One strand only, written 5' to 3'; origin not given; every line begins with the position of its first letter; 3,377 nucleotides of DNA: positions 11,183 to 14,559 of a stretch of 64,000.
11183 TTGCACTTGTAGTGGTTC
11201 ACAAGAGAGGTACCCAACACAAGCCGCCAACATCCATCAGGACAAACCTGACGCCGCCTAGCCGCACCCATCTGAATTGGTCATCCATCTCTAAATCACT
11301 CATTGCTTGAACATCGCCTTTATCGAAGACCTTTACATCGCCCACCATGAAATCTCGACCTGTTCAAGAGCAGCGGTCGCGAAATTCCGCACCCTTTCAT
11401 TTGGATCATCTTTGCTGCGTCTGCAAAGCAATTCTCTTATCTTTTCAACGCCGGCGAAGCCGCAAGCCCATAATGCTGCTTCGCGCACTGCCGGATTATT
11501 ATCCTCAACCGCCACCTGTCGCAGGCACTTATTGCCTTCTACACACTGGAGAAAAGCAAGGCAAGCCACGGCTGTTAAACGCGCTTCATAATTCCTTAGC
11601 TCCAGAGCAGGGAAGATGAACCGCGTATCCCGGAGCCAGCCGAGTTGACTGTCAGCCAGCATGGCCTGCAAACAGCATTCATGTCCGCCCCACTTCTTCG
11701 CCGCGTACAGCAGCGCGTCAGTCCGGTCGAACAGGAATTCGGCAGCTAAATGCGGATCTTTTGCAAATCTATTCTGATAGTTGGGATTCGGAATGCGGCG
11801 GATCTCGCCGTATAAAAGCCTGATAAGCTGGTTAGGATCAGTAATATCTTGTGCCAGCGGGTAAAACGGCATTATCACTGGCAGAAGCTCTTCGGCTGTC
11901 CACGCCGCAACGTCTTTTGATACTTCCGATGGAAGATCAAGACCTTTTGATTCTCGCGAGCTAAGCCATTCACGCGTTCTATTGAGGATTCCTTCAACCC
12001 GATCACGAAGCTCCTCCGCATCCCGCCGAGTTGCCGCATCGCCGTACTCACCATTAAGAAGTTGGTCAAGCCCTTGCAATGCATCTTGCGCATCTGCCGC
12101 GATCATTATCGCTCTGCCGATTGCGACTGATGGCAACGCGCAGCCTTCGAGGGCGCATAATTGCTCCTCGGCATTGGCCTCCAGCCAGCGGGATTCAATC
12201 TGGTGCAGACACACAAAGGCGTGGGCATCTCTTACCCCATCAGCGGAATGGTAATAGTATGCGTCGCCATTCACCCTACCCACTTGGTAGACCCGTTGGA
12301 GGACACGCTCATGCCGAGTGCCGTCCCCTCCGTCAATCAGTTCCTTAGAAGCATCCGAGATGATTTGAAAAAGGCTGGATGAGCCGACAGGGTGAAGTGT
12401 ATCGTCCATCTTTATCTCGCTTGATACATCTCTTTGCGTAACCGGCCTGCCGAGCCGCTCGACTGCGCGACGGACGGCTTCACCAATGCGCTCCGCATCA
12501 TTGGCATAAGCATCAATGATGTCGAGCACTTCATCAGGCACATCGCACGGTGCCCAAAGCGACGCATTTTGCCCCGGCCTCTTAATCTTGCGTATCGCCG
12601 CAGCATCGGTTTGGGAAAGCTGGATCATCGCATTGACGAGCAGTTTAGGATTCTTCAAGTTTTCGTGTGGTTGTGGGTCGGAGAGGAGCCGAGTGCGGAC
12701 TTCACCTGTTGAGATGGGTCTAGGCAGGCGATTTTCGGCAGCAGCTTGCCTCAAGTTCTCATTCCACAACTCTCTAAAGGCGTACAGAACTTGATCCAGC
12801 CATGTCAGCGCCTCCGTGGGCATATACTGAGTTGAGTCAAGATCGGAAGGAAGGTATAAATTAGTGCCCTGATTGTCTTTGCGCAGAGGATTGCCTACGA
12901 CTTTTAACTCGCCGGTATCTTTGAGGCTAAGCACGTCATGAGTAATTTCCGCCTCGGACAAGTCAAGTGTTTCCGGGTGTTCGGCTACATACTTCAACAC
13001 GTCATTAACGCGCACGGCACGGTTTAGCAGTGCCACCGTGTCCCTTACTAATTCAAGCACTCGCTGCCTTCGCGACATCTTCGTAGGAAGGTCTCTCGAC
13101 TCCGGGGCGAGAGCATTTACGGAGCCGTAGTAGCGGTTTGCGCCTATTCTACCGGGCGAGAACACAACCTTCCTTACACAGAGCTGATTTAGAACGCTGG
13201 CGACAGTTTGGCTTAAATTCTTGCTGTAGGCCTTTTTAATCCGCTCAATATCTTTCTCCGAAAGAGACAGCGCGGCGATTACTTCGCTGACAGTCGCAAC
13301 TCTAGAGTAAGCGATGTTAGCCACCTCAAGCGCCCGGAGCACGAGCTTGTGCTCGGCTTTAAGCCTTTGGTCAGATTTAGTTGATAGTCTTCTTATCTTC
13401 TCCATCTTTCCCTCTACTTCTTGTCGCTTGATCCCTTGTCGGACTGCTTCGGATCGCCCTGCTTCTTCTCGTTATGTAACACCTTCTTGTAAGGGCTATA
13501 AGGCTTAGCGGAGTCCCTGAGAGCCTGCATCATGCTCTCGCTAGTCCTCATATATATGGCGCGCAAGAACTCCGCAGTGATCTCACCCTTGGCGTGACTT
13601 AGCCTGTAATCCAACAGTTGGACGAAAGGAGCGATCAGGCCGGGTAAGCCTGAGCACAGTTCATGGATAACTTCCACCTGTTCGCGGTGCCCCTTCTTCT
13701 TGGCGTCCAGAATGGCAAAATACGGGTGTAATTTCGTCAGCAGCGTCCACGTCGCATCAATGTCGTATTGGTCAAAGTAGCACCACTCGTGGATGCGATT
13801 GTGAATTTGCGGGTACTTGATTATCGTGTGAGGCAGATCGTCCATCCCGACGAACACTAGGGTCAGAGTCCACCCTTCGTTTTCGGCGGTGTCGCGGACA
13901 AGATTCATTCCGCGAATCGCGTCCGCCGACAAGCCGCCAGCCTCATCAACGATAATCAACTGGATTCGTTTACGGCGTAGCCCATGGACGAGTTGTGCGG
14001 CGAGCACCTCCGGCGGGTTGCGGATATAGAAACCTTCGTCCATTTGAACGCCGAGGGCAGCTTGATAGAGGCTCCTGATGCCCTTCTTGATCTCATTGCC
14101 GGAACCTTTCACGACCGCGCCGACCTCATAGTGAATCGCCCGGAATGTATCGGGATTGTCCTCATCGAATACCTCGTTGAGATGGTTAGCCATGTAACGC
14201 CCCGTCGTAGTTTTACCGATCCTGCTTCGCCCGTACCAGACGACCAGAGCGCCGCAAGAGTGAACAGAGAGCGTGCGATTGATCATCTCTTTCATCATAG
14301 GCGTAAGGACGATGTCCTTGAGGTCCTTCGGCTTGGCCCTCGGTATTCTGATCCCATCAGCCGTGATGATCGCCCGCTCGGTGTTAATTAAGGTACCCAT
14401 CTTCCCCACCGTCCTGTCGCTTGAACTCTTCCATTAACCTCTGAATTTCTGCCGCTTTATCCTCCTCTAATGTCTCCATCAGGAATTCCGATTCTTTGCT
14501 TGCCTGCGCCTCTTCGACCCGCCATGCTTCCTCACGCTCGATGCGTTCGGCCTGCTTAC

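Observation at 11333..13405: Third transposition gene is a 690-aa multi-winged-helix + HEAT-repeat protein instead of TniQ/TnsD: candidate new target-selector class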

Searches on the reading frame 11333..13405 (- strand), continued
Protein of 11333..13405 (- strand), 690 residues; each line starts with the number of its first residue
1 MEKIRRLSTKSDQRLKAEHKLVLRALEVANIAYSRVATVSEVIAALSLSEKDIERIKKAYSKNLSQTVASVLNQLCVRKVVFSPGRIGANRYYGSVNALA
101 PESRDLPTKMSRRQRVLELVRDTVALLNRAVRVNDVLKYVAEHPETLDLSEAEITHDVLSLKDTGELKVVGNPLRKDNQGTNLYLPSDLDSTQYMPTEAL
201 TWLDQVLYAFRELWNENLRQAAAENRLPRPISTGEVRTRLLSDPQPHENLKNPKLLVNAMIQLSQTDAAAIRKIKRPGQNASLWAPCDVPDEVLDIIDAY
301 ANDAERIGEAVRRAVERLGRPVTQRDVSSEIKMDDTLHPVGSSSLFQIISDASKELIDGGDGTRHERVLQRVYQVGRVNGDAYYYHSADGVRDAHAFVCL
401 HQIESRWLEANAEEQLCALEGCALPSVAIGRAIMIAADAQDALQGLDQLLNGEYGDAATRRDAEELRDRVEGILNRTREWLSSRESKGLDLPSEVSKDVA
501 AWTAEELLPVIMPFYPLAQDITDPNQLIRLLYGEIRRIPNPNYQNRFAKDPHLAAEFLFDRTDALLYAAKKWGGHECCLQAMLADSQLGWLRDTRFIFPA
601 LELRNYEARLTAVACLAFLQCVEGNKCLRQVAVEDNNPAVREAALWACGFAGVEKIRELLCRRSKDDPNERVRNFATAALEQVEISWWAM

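Call 98: find_encoding_contigs(protein=P0025, flank=10000, max_places=1)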
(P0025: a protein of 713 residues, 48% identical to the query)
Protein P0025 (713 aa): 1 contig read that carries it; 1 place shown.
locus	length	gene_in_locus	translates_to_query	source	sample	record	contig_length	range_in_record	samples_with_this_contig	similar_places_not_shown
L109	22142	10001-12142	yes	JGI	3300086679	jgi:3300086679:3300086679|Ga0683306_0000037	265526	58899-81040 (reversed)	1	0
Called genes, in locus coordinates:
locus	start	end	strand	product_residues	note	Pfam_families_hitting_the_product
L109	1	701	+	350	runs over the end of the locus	PF01548:DEDD_Tnp_IS110, PF02371:Transposase_20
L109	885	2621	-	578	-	PF05335:DUF745 (faint)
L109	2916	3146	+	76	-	-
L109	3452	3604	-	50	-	-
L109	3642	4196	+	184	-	-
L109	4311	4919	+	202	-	-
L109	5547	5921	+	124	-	-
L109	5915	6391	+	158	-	-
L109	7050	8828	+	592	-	PF13551:HTH_29 (faint), PF00665:rve, PF09299:Mu-transpos_C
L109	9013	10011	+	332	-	PF13401:AAA_22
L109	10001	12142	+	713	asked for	PF13646:HEAT_2 (weak)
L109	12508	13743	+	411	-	-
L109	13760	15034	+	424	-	PF01712:dNK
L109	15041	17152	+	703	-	PF07719:TPR_2 (faint), PF19955:EAD1, PF13365:Trypsin_2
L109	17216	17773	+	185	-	PF13521:AAA_28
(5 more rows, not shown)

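Call 99: find_encoding_contigs(protein=P0010, flank=10000, max_places=1)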
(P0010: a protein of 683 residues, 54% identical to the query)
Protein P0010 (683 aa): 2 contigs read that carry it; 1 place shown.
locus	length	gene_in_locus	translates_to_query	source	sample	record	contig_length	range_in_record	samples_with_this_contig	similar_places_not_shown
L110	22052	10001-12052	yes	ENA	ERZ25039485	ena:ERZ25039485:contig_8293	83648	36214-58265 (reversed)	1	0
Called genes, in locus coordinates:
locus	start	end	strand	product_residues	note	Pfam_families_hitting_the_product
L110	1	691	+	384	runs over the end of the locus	PF13414:TPR_11 (faint)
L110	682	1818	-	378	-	PF01555:N6_N4_Mtase (weak)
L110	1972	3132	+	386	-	PF05118:Asp_Arg_Hydrox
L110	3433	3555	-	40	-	-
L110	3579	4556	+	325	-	PF13495:Phage_int_SAM_4 (faint), PF00589:Phage_integrase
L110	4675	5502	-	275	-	PF01609:DDE_Tnp_1 (weak), PF13612:DDE_Tnp_1_3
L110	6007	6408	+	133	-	PF01609:DDE_Tnp_1, PF13612:DDE_Tnp_1_3 (weak), PF13586:DDE_Tnp_1_2 (weak)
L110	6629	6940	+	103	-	PF13560:HTH_31 (weak), PF01381:HTH_3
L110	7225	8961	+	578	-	PF00665:rve (weak), PF09299:Mu-transpos_C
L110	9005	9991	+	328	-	PF13401:AAA_22 (weak)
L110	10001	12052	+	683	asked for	PF13646:HEAT_2 (faint)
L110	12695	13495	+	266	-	-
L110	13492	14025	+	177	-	-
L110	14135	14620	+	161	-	-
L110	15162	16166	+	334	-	PF13289:SIR2_2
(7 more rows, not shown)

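Call 100: find_encoding_contigs(protein=P0014, flank=10000, max_places=1)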
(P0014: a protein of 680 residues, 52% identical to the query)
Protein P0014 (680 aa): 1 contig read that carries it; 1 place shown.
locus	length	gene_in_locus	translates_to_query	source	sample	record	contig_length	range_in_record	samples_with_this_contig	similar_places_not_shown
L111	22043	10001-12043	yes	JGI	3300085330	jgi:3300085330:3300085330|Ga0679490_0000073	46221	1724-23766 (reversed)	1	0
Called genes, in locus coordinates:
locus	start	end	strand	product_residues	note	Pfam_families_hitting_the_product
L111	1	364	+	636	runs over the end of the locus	-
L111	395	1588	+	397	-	PF00657:Lipase_GDSL (faint), PF13472:Lipase_GDSL_2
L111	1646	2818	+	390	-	-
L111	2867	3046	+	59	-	-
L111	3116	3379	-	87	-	PF13560:HTH_31 (weak), PF01381:HTH_3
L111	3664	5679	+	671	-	PF01844:HNH (weak), PF00270:DEAD, PF04851:ResIII, PF18766:SWI2_SNF2 (weak)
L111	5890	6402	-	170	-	PF06114:Peptidase_M78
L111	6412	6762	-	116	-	PF13560:HTH_31, PF01381:HTH_3, PF12844:HTH_19 (faint), PF13443:HTH_26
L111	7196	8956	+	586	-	-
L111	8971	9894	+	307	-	PF13401:AAA_22 (weak)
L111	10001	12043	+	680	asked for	PF13646:HEAT_2 (weak)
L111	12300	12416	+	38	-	-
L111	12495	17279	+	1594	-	PF00004:AAA (faint), PF00005:ABC_tran (faint), PF01637:ATPase_2 (faint), PF13191:AAA_16 (faint), PF20720:nSTAND3 (faint), PF24883:NPHP3_N (faint), PF00931:NB-ARC, PF13401:AAA_22 (weak), +2 more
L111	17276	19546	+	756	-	-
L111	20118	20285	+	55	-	-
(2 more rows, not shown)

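Call 107: fold_search(model_id=the predicted structure, library=viral)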
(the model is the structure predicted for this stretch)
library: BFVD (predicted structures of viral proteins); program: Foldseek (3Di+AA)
matches with E <= 10: 417; with E <= 0.001: 0
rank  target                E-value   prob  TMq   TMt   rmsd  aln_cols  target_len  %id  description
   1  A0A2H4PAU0            1.1e-02  0.99  0.13  0.24  14.0       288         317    8  (no name in the UniProt tables at hand)
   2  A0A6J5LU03            6.7e-02  0.60  0.08  0.23  20.2       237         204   13  Transcription regulator TrmB, N-terminal [uncultured Caudovirales phage]
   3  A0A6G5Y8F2            8.4e-02  0.60  0.09  0.16  18.7       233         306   11  (no name in the UniProt tables at hand)
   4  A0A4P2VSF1            9.5e-02  0.30  0.10  0.15  21.2       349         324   11  (no name in the UniProt tables at hand)
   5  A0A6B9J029            1.1e-01  0.95  0.12  0.36   8.1       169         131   11  Uncharacterized protein [Vibrio phage NF]
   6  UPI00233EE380         1.2e-01  0.89  0.09  0.33  16.2       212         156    8  (no name look-up for this kind of identifier)
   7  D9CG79                1.3e-01  0.75  0.10  0.27  11.6       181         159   10  (no name in the UniProt tables at hand)
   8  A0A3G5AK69            1.4e-01  0.82  0.09  0.30  19.9       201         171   14  Z-binding domain-containing protein [Solumvirus sp.]
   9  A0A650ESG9            1.4e-01  0.57  0.12  0.23  18.0       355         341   11  (no name in the UniProt tables at hand)
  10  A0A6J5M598            1.4e-01  0.05  0.08  0.07  53.4       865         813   13  Uncharacterized protein [uncultured Caudovirales phage]
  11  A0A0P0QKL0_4          1.6e-01  0.07  0.09  0.05  35.7       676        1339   11  (no name in the UniProt tables at hand)
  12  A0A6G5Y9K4            1.7e-01  0.72  0.08  0.20  21.3       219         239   11  (no name in the UniProt tables at hand)
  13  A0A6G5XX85            1.7e-01  0.13  0.12  0.08  24.8       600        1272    9  (no name in the UniProt tables at hand)
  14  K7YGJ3                1.9e-01  0.06  0.08  0.10  25.7       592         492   11  Putative ankyrin repeat protein [Megavirus courdo11]
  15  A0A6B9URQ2            1.9e-01  0.06  0.08  0.08  32.4       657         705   13  (no name in the UniProt tables at hand)
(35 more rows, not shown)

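Call 109: search_dna_similar(query=window:11333-13405:-, collection=plasmids, mode=protein, max_evalue=0.001, max_rows=15)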
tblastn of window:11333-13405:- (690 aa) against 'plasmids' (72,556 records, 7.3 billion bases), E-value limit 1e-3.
No match.

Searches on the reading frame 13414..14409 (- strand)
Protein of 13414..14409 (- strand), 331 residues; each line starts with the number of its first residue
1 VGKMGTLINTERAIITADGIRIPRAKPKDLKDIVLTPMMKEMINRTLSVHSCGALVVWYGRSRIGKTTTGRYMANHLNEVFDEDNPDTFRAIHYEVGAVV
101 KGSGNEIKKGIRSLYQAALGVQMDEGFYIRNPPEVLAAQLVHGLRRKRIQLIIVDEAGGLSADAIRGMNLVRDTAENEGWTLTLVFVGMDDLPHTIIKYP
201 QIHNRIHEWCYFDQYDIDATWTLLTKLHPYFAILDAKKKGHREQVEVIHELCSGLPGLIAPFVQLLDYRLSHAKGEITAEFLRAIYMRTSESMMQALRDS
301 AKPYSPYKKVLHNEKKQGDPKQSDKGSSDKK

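Call 4: search_protein_families(library=pfam, proteins=[window:13414-14409:-], max_evalue=0.1)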
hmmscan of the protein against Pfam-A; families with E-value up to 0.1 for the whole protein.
window:13414-14409:- (331 aa): 3 families
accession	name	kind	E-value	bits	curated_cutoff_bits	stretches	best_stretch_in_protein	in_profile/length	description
PF13401.12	AAA_22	-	8.1e-09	36.3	27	1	55-194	7-128/130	AAA domain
PF05621.17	TniB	-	0.00051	20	22.4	1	59-207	41-180/189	Bacterial TniB protein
PF00910.28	RNA_helicase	-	0.05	14.5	21.5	0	56-89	1-34/105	RNA helicase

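Call 15: search_protein_families(library=ncbifam, proteins=[window:13414-14409:-], max_evalue=0.1)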
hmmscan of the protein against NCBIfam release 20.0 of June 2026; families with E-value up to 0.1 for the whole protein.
window:13414-14409:- (331 aa): 1 family
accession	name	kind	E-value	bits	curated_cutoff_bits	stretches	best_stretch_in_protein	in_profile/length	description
TIGR03015.1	pepcterm_ATPase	hypoth_equivalog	0.00056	19.4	324.5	1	138-263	113-239/269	XrtA/PEP-CTERM system-associated ATPase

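Call 63: search_solved_structures(query=window:13414-14409:-, max_evalue=0.01)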
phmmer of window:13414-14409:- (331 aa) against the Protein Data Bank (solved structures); distinct sequences matched with E-value up to 0.01: 0.

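Call 66: search_solved_structures(query=A2, max_evalue=1)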
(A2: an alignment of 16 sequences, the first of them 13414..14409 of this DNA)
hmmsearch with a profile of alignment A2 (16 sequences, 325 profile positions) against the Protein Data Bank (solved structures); distinct sequences matched with E-value up to 1: 30.
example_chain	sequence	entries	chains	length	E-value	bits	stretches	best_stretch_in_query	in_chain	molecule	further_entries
7m99_A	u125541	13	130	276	9.5e-07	31.5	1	124-272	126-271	TnsC | ShTnsC | TnsC filament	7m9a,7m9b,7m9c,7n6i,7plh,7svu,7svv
8rdu_D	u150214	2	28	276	9.5e-07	31.5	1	124-272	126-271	ShTnsC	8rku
5uj7_A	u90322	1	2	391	0.012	18.1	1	38-222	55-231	Origin recognition complex subunit 1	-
7jpo_A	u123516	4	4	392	0.012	18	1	38-222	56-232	Origin recognition complex subunit 1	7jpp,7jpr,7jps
5ujm_A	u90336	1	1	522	0.027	16.9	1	38-222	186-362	Origin recognition complex subunit 1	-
7ctf_A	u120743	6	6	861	0.069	15.6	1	39-222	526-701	Origin recognition complex subunit 1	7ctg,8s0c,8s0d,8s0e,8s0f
8rwv_A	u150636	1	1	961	0.086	15.2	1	39-222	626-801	Origin recognition complex subunit 1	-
8xvb_A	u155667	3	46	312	0.089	15.2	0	15-60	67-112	ATP-dependent target DNA activator B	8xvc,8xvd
3ozx_A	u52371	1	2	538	0.1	15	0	43-69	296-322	RNase L inhibitor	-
2uz8_A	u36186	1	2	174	0.11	14.9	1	48-134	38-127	EUKARYOTIC TRANSLATION ELONGATION FACTOR 1 EPSILON-1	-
4bvx_B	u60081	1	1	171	0.13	14.7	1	48-134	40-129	EUKARYOTIC TRANSLATION ELONGATION FACTOR 1 EPSILON-1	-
6tmf_d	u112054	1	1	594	0.14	14.5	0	43-69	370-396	ATPase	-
8r9r_A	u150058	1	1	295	0.15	14.4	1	38-89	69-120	Flagellar biosynthesis protein FlhF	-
5bmu_A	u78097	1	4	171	0.15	14.4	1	48-134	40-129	Eukaryotic translation elongation factor 1 epsilon-1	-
4bl7_B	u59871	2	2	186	0.17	14.3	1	48-134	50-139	EUKARYOTIC TRANSLATION ELONGATION FACTOR 1 EPSILON-1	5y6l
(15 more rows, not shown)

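Call 80: search_protein_families(library=padloc, proteins=[window:13414-14409:-], max_evalue=0.001)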
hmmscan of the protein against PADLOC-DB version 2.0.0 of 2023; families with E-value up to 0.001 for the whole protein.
window:13414-14409:- (331 aa): 1 family
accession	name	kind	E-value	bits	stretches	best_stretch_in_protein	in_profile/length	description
PDLC03838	DolB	-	0.00083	16.7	0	35-79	148-192/375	-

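Call 81: search_protein_families(library=phrogs, proteins=[window:13414-14409:-], max_evalue=0.001)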
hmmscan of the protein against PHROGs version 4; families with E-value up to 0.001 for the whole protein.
window:13414-14409:- (331 aa): 3 families
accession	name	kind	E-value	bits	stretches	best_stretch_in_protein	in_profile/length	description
phrog_296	-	integration and excision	2.6e-13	50.5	1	33-285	298-518/626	DNA transposition protein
phrog_168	-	DNA, RNA and nucleotide metabolism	7.6e-05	23.5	1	25-164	15-116/314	clamp loader of DNA polymerase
phrog_5846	-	DNA, RNA and nucleotide metabolism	0.00054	20.3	0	26-114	11-87/380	clamp loader of DNA polymerase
